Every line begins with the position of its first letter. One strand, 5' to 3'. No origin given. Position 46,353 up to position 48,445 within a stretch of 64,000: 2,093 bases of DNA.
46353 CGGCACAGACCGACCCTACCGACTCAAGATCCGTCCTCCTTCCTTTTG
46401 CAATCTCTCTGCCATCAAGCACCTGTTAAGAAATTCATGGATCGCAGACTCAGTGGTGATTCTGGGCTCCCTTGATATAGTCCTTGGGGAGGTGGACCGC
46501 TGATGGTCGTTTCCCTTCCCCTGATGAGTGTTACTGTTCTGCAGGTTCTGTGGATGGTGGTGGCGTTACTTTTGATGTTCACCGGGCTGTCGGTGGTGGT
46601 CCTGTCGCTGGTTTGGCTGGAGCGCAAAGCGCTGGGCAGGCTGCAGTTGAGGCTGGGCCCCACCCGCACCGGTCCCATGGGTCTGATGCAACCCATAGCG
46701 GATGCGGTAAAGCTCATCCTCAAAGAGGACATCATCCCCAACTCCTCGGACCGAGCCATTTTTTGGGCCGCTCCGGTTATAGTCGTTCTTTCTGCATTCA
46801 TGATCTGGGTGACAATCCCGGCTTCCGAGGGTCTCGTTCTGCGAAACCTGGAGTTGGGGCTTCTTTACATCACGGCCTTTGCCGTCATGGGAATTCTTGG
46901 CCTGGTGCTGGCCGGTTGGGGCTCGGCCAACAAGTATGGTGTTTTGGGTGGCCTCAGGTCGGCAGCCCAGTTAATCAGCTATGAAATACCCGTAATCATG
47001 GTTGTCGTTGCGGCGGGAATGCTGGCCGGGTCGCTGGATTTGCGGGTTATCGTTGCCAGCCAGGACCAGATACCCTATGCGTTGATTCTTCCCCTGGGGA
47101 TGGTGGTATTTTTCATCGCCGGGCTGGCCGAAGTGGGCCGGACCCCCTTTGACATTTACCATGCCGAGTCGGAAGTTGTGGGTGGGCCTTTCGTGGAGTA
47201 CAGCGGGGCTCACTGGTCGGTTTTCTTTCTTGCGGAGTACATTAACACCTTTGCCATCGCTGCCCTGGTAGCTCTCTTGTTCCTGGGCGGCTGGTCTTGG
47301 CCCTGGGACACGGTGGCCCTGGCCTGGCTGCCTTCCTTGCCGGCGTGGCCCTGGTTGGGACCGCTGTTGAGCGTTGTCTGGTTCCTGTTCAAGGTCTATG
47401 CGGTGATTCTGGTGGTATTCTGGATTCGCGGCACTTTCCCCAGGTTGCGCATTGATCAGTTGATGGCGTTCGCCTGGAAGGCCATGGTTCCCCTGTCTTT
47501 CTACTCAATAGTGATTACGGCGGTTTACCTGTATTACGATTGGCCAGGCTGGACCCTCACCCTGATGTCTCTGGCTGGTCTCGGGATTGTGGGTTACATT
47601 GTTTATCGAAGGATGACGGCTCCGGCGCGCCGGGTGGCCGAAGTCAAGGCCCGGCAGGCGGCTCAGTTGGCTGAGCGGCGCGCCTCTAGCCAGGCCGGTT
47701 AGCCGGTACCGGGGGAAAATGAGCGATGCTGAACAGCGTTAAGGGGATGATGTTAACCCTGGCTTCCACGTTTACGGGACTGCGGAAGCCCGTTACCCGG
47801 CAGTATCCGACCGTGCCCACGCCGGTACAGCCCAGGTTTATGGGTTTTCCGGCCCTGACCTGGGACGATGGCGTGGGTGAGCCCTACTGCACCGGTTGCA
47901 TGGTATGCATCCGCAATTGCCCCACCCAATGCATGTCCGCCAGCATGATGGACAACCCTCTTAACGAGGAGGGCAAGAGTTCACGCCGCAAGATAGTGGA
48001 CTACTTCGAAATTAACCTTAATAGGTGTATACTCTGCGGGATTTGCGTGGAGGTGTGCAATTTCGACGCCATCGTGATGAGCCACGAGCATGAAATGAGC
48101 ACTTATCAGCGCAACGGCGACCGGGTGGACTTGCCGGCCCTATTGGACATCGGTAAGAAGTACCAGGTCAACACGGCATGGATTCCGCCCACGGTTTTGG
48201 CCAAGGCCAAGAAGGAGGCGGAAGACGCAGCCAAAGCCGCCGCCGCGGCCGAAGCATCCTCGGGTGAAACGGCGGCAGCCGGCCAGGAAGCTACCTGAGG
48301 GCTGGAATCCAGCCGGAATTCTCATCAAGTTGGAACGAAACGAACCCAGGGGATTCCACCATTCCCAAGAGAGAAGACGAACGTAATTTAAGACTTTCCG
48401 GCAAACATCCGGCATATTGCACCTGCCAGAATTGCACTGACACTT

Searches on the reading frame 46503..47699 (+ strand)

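Call 51: search_protein_families(library=pfam, proteins=[window:46503-47699:+], max_evalue=0.00001)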
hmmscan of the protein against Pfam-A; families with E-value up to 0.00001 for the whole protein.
window:46503-47699:+ (399 aa): 1 family
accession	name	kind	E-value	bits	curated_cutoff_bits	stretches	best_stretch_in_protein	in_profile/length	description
PF00146.26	NADHdh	-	8.3e-107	357.4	27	1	22-340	3-298/298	NADH dehydrogenase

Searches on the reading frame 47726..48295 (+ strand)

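Call 51: search_protein_families(library=pfam, proteins=[window:47726-48295:+], max_evalue=0.00001)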
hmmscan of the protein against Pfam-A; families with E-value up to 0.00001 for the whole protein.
window:47726-48295:+ (190 aa): 9 families
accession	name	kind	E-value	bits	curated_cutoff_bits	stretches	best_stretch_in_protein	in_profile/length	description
PF12838.12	Fer4_7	-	2.9e-09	37.7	27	1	55-115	2-52/52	4Fe-4S dicluster domain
PF13187.11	Fer4_9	-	5.3e-09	36.4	27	1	54-115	1-51/52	4Fe-4S dicluster domain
PF00037.32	Fer4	-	1.4e-08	34.6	21.1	1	95-116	2-23/24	4Fe-4S binding domain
PF12837.12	Fer4_6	-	7.9e-08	32.3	25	0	94-116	2-24/24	4Fe-4S binding domain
PF13484.11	Fer4_16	-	8.6e-08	33.3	30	1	55-113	2-65/66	4Fe-4S double cluster binding domain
PF12797.12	Fer4_2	-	2.7e-07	30.5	24.5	0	93-112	2-21/22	4Fe-4S binding domain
PF14697.11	Fer4_21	-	1.3e-06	28.9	35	0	96-125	3-35/59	4Fe-4S dicluster domain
PF13237.11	Fer4_10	-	3.1e-06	27.5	25.5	1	53-111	7-52/53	4Fe-4S dicluster domain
PF13183.11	Fer4_8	-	3.8e-06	27.8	27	0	98-131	2-32/68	4Fe-4S dicluster domain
